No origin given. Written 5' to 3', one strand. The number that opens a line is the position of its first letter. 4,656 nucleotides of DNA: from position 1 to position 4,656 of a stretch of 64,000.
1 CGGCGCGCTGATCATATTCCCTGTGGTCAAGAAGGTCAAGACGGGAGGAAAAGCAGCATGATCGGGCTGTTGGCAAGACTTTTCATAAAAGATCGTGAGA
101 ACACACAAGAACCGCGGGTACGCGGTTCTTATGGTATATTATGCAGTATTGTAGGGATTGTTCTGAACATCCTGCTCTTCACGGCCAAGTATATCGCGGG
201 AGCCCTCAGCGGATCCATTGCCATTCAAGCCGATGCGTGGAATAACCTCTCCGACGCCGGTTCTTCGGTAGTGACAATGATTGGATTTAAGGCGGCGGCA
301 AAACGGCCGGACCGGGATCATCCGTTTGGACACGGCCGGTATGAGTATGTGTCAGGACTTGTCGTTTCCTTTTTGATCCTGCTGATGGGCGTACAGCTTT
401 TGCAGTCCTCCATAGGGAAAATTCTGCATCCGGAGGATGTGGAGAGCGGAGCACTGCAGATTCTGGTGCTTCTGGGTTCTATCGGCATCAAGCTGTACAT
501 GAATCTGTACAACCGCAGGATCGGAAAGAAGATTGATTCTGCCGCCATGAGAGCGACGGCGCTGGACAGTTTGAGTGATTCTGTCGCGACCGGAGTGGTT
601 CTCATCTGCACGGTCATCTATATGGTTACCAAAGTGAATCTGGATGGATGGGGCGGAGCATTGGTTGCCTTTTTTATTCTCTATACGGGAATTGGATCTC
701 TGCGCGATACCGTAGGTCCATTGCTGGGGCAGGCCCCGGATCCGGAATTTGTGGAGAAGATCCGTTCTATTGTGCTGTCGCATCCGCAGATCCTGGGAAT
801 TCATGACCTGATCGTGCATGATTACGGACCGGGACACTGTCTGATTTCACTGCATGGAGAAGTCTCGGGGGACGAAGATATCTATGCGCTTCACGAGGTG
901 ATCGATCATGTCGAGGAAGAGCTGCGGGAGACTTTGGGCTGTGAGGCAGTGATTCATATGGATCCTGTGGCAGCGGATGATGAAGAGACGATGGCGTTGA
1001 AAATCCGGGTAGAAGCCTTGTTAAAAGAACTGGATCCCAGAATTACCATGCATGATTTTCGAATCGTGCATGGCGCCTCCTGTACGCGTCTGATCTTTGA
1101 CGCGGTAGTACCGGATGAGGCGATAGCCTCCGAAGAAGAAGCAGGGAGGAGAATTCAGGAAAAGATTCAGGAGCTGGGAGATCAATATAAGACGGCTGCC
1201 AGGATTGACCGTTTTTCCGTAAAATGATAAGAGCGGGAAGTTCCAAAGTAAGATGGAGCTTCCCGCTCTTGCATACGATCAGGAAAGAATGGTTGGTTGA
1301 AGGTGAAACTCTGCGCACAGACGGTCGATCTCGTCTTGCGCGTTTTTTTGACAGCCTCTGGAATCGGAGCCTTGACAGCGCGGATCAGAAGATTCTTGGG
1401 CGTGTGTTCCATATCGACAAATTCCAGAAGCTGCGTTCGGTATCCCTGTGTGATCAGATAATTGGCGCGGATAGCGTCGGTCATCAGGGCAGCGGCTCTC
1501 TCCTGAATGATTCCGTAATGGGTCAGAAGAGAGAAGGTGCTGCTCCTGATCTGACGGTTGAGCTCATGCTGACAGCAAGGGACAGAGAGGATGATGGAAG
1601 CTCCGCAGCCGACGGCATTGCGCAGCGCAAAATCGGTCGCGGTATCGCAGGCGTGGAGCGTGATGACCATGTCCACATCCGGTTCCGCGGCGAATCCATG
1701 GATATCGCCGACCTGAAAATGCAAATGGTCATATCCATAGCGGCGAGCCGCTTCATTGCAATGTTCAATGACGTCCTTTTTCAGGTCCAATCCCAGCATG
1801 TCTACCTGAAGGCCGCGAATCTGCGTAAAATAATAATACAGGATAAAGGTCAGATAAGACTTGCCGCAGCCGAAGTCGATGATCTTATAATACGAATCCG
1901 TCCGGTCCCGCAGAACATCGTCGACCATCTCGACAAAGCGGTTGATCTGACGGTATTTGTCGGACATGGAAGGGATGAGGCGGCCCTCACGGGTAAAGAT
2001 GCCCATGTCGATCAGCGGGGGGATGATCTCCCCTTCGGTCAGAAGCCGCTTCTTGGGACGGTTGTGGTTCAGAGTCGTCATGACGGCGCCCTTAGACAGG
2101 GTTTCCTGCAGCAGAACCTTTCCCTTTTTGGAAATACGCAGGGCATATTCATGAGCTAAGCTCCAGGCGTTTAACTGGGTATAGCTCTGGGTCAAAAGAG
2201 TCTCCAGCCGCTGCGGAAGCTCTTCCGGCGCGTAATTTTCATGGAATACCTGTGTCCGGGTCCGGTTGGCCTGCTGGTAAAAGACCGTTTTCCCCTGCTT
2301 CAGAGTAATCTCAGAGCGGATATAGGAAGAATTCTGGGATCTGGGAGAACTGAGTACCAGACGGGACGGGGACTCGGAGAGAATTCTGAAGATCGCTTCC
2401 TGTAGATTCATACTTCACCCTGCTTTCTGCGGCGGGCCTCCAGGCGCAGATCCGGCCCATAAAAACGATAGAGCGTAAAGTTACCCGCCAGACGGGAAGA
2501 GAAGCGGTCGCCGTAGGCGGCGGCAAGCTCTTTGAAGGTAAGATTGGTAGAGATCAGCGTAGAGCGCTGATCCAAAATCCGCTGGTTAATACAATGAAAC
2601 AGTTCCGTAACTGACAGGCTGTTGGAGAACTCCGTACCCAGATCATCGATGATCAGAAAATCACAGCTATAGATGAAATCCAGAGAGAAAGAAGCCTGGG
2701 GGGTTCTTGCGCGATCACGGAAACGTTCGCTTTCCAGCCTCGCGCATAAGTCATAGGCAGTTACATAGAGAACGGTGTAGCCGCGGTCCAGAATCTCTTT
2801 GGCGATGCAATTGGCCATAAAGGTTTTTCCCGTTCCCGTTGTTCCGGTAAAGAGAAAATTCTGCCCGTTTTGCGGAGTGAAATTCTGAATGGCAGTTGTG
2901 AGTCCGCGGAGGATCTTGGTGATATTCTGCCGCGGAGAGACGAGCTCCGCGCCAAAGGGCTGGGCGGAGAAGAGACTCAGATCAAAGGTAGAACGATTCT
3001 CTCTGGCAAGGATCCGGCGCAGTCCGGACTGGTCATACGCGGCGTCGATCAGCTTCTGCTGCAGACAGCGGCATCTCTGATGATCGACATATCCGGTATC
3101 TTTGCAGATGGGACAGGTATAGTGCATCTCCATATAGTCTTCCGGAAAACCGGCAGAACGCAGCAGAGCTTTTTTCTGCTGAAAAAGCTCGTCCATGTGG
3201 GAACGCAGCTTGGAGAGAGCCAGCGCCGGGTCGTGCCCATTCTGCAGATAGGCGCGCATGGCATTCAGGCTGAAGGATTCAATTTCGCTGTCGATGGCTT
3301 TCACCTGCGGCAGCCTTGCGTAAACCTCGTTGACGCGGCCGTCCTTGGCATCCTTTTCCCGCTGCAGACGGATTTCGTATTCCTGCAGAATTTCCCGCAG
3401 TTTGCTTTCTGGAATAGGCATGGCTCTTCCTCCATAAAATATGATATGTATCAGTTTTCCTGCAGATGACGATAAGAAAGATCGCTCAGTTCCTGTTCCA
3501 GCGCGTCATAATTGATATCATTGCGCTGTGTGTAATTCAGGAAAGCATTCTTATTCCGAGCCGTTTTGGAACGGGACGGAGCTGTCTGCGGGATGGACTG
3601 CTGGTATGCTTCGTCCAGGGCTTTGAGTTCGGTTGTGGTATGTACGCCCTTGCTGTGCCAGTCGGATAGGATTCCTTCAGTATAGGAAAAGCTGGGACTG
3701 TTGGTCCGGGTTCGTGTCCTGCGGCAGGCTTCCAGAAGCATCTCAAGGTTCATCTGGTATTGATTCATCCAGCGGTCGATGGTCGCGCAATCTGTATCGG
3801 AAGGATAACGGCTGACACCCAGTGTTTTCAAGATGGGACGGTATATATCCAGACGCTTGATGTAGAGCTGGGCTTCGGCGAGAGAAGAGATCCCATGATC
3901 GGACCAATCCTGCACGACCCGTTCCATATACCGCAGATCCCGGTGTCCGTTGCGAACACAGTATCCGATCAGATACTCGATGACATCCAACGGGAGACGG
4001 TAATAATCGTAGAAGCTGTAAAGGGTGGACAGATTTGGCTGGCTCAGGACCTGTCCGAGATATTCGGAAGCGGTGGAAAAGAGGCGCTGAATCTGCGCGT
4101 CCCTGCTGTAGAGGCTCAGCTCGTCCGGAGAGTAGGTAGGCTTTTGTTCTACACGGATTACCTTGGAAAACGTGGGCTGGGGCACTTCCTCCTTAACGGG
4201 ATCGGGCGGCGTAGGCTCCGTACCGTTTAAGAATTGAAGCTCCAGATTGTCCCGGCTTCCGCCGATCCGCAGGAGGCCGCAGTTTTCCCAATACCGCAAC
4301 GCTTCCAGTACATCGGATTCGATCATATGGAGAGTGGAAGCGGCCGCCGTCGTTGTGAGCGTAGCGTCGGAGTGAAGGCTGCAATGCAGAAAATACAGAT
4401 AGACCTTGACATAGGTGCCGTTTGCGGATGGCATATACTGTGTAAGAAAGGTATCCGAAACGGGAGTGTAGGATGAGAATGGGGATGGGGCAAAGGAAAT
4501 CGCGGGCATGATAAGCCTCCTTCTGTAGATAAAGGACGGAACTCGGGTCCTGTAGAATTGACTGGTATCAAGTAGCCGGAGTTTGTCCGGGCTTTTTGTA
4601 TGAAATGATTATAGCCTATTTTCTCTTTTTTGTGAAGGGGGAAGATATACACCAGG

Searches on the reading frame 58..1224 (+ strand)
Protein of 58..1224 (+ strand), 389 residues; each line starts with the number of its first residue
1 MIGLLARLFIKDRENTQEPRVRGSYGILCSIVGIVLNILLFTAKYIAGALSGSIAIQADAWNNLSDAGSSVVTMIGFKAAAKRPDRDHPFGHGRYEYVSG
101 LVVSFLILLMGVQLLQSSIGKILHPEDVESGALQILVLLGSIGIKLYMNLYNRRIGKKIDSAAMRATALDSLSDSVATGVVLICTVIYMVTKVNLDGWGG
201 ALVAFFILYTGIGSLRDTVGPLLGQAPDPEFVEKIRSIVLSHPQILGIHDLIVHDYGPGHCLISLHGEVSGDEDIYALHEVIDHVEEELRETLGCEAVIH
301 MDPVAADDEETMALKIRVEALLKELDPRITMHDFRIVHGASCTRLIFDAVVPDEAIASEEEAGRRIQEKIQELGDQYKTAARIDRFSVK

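Call 71: search_protein_families(library=pfam, proteins=[window:58-1224:+], max_evalue=0.001)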
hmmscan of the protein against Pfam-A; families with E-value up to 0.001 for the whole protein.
window:58-1224:+ (389 aa): 2 families
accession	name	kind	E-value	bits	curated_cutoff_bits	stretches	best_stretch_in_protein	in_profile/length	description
PF01545.26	Cation_efflux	-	2e-45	155.5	26.6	1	31-222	2-197/198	Cation efflux family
PF16916.11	ZT_dimer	-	8.3e-15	55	26.7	1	227-303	1-77/78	Dimerisation domain of Zinc Transporter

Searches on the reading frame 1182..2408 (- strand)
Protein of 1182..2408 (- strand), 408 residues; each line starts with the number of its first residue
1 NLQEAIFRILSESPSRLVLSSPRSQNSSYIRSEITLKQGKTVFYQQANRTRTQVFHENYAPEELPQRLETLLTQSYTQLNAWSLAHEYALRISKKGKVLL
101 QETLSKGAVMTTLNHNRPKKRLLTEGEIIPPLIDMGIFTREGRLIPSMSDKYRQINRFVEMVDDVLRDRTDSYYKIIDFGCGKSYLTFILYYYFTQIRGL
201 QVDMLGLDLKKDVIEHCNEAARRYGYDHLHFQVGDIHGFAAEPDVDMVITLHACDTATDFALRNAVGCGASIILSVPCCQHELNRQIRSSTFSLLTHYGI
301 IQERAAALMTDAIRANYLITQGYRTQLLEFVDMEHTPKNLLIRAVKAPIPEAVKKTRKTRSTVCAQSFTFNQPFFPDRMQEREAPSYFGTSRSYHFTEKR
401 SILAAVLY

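Call 71: search_protein_families(library=pfam, proteins=[window:1182-2408:-], max_evalue=0.001)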
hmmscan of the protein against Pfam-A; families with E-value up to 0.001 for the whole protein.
window:1182-2408:- (408 aa): 4 families
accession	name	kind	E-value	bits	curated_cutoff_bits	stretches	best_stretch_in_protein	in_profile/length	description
PF13679.12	Methyltransf_32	-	3e-41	141.2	27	1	150-286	1-143/143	Methyltransferase domain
PF13847.12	Methyltransf_31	-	6.4e-13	49.1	27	1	172-259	3-89/145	Methyltransferase domain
PF05206.20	TRM13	-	6.7e-07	29.5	26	1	173-283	19-143/257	Methyltransferase TRM13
PF13649.12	Methyltransf_25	-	1.9e-06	28.9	27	1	176-257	1-77/97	Methyltransferase domain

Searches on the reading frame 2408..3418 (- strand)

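Call 71: search_protein_families(library=pfam, proteins=[window:2408-3418:-], max_evalue=0.001)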
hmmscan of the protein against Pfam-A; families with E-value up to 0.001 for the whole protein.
window:2408-3418:- (336 aa): 9 families
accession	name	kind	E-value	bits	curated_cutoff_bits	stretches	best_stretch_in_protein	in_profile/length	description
PF01695.23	IstB_IS21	-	2.9e-17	63.4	24.1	1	183-305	90-206/238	IstB-like ATP binding protein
PF00308.24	Bac_DnaA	-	1.7e-06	28.7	23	1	186-311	35-156/162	Bacterial DnaA ATPAse domain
PF05970.20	PIF1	-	5.7e-05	23.2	25.9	1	176-221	13-58/223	PIF1-like helicase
PF06309.17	Torsin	-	5.9e-05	23.6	27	1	167-222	35-90/127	Torsin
PF00004.35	AAA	-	8e-05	23.5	21.2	1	189-279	2-94/131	ATPase family associated with various cellular activities (AAA)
PF20720.3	nSTAND3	-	0.00027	21.1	27.2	1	189-222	21-54/155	Novel STAND NTPase 3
PF04851.21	ResIII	-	0.00035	20.9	22.5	1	175-239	17-79/164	Type III restriction enzyme, res subunit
PF13191.12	AAA_16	-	0.00054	20.9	32.6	0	171-224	10-63/167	AAA ATPase domain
PF12775.13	AAA_7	-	0.00071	19.6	25.8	0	179-220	27-68/181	P-loop containing dynein motor region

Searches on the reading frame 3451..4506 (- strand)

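Call 71: search_protein_families(library=pfam, proteins=[window:3451-4506:-], max_evalue=0.001)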
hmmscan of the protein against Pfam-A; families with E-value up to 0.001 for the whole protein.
window:3451-4506:- (351 aa): 1 family
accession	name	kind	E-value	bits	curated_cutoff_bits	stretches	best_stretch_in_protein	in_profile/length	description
PF07261.16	DnaB_2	-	6.7e-35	119.1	22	2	144-215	2-73/74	Replication initiation and membrane attachment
